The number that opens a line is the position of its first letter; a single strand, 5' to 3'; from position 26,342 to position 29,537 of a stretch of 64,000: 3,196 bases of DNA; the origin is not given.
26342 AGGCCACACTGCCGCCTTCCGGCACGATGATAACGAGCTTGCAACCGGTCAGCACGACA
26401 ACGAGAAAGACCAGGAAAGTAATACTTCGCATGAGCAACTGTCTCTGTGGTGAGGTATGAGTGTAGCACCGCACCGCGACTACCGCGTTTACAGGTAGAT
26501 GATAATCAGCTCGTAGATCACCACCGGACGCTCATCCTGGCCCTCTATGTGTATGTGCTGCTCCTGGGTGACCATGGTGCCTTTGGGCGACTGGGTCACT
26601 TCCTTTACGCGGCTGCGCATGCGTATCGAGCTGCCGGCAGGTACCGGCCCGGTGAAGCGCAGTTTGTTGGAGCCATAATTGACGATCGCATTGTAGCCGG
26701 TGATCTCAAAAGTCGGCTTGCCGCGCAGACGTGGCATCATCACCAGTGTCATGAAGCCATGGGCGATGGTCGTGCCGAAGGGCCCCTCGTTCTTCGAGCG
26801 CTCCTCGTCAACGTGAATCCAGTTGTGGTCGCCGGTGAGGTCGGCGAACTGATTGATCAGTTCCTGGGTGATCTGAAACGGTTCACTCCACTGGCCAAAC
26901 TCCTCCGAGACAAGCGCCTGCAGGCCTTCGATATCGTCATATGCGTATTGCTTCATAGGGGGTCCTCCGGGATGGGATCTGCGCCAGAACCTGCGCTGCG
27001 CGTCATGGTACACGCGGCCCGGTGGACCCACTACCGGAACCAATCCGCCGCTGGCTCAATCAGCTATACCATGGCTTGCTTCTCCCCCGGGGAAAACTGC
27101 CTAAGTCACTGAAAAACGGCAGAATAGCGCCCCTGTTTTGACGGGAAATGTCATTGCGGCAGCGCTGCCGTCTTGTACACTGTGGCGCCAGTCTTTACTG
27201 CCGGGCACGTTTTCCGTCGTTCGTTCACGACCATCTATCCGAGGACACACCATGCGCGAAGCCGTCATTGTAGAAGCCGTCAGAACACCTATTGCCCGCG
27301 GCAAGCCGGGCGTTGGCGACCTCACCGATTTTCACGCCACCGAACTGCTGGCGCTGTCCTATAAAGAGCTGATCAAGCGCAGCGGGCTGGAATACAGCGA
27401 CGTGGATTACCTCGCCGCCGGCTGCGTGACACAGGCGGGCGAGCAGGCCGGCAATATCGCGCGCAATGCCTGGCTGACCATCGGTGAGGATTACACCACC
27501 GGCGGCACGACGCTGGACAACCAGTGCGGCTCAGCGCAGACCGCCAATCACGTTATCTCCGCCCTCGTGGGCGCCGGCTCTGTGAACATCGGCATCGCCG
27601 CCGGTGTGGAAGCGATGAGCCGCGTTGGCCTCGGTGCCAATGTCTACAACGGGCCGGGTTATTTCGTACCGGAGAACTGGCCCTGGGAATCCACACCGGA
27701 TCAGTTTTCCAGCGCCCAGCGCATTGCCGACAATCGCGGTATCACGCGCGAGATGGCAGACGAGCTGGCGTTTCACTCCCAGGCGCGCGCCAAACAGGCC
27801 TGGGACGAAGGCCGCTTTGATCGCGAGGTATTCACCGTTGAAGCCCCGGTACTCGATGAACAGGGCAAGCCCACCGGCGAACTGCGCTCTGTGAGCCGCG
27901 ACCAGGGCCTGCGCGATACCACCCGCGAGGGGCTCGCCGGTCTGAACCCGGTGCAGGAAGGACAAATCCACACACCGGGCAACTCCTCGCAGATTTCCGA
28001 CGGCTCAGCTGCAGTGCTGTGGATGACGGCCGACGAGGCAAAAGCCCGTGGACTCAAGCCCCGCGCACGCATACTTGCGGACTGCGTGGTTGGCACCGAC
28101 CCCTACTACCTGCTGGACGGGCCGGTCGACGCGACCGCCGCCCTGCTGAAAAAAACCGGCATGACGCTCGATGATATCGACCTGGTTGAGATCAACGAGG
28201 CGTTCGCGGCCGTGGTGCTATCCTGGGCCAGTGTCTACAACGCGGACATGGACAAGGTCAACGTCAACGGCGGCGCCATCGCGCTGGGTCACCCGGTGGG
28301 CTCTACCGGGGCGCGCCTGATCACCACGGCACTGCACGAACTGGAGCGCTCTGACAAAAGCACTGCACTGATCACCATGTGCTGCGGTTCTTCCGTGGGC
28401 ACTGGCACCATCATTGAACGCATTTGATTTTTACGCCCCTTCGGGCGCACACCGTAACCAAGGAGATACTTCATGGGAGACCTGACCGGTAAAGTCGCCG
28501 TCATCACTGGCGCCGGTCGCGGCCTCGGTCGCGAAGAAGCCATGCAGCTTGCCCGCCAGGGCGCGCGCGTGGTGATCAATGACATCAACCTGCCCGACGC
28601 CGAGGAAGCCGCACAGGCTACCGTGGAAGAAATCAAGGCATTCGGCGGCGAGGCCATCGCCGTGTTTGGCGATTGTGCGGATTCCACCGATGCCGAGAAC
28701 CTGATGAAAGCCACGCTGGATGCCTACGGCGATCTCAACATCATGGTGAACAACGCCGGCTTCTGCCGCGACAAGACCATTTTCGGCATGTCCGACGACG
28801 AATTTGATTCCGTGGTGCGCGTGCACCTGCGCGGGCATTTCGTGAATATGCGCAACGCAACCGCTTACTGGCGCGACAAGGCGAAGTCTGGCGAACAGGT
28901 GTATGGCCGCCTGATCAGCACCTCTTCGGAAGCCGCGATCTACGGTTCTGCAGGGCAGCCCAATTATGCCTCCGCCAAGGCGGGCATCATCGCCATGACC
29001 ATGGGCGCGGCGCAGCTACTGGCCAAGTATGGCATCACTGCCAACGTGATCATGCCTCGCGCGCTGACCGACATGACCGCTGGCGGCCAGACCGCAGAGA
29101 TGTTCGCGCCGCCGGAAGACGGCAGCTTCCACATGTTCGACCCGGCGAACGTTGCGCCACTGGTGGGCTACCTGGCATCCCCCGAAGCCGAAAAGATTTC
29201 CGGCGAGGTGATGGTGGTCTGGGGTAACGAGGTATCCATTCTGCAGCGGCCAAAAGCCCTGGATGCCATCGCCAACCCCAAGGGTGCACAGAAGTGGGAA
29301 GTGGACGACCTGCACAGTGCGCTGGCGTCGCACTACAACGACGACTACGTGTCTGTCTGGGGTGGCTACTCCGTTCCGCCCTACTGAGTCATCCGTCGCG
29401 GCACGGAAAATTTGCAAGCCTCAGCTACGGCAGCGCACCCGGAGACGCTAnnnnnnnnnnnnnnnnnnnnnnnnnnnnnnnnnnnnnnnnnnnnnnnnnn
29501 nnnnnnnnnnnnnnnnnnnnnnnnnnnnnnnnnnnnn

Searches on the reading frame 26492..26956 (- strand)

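Call 76: search_protein_families(library=pfam, proteins=[window:26492-26956:-], max_evalue=0.01)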
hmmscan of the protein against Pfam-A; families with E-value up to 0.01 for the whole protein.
seq(155 aa): 2 families
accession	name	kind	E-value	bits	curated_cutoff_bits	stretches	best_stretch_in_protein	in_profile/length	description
PF01575.25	MaoC_dehydratas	-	3.3e-24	85.3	27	1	25-130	14-115/123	MaoC like domain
PF13452.11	FAS1_DH_region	-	5.7e-08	33.4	22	1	16-146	3-130/132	FAS1-like, dehydratase domain region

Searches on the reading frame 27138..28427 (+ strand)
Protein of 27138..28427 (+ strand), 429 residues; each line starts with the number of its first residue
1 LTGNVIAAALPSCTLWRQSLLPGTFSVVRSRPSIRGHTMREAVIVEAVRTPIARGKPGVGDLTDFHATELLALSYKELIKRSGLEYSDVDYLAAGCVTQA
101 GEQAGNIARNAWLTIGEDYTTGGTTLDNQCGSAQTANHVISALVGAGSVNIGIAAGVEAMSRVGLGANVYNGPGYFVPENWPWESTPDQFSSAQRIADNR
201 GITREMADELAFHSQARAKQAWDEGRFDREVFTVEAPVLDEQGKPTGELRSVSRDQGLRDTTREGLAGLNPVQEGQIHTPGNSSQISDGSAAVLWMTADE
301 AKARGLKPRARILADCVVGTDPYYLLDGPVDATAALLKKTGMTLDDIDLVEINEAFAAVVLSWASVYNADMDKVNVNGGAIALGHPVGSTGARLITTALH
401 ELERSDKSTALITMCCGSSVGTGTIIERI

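Call 26: search_protein_families(library=pfam, proteins=[window:27138-28427:+], max_evalue=0.001)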
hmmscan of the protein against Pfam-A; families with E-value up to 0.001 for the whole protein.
window:27138-28427:+ (429 aa): 2 families
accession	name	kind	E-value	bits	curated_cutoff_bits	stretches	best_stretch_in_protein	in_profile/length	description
PF00108.29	Thiolase_N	-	3.4e-43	148.3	26.4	1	43-298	2-259/260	Thiolase, N-terminal domain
PF02803.24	Thiolase_C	-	1.7e-41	141.2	27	1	306-428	1-123/123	Thiolase, C-terminal domain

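Call 29: search_solved_structures(query=window:27138-28427:+, max_evalue=1e-60)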
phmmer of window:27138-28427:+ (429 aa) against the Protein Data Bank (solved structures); distinct sequences matched with E-value up to 1e-60: 7.
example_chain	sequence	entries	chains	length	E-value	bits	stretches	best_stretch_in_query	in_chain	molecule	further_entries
4ubv_A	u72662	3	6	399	5.5e-144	483.4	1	39-429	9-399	Acetyl-CoA acetyltransferase FadA5 | Steroid 3-ketoacyl-CoA thiolase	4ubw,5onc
4ubt_A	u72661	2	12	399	1.7e-142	478.5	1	39-429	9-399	Acetyl-CoA acetyltransferase FadA5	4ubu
4b3h_C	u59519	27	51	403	4.3e-70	240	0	276-429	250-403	FATTY ACID BETA-OXIDATION COMPLEX BETA-CHAIN FADA | Putative acyltransferase Rv0859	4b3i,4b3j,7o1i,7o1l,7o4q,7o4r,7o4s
7o1g_D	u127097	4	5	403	1.1e-68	235.4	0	276-429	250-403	Putative acyltransferase Rv0859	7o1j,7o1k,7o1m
1ulq_A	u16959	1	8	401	1.6e-68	234.8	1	39-427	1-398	putative acetyl-CoA acetyltransferase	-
3svk_A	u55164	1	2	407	5.6e-67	229.7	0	276-429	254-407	Acetyl-CoA acetyltransferase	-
3goa_A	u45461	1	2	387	2.7e-62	214.3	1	39-429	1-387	3-ketoacyl-CoA thiolase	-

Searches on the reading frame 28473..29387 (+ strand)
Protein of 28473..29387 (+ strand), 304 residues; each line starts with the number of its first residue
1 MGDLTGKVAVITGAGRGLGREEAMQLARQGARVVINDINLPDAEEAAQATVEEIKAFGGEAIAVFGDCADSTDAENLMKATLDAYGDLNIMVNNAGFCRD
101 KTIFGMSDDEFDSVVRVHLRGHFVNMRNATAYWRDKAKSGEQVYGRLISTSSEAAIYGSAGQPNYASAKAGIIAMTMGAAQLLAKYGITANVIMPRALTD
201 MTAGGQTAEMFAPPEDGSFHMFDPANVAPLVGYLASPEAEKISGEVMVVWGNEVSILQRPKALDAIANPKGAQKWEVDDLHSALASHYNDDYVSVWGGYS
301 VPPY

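Call 26: search_protein_families(library=pfam, proteins=[window:28473-29387:+], max_evalue=0.001)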
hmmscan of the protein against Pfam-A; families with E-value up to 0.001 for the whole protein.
window:28473-29387:+ (304 aa): 3 families
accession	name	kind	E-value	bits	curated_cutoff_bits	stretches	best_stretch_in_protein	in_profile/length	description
PF00106.31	adh_short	-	5.1e-40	137.5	26.6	1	7-202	1-187/195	short chain dehydrogenase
PF13561.12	adh_short_C2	-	1.6e-34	120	27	1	13-249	1-231/236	Enoyl-(Acyl carrier protein) reductase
PF08659.16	KR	-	7.4e-16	59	22.6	1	10-171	4-155/180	KR domain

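Call 27: search_solved_structures(query=window:28473-29387:+, max_evalue=1e-20)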
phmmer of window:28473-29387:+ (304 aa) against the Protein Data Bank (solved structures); distinct sequences matched with E-value up to 1e-20: 120 (the best 60 are shown).
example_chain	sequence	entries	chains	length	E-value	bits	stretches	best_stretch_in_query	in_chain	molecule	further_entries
2et6_A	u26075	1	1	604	1.6e-77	263.9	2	4-267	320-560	(3R)-hydroxyacyl-CoA dehydrogenase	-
7lg9_A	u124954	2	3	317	3.4e-70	239.9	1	3-287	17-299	3-ketoacyl-ACP reductase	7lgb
4kzp_A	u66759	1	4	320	2.5e-69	237.1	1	3-290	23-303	Oxidoreductase, short chain dehydrogenase/reductase family protein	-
3qlj_A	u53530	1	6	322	2.1e-63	217.6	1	1-258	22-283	Short chain dehydrogenase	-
7ulh_A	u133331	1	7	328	2.7e-55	191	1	2-286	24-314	Short chain dehydrogenase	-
2uvd_A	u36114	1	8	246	9.1e-42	146.6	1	4-252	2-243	3-OXOACYL-(ACYL-CARRIER-PROTEIN) REDUCTASE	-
7sub_A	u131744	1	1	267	8.1e-39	136.9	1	1-253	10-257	3-oxoacyl-reductase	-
1zbq_A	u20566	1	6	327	1e-38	136.6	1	5-270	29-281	17-beta-hydroxysteroid dehydrogenase 4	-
2hq1_A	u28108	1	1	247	1.3e-38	136.2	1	4-252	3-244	Glucose/ribitol dehydrogenase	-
1gz6_A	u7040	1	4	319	3e-37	131.7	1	5-267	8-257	ESTRADIOL 17 BETA-DEHYDROGENASE 4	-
3oml_A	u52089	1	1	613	3.1e-37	131.7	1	5-242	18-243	Peroxisomal Multifunctional Enzyme Type 2, CG3415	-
3sj7_A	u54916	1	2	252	5.6e-37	130.9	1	7-251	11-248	3-oxoacyl-(Acyl-carrier-protein) reductase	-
3osu_A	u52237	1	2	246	6.9e-37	130.6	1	7-251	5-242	3-oxoacyl-[acyl-carrier-protein] reductase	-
3woh_A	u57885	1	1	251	2e-36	129.1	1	2-251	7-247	SiaM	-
1edo_A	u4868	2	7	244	2.9e-36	128.5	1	8-251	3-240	BETA-KETO ACYL CARRIER PROTEIN REDUCTASE | KETOACYL REDUCTASE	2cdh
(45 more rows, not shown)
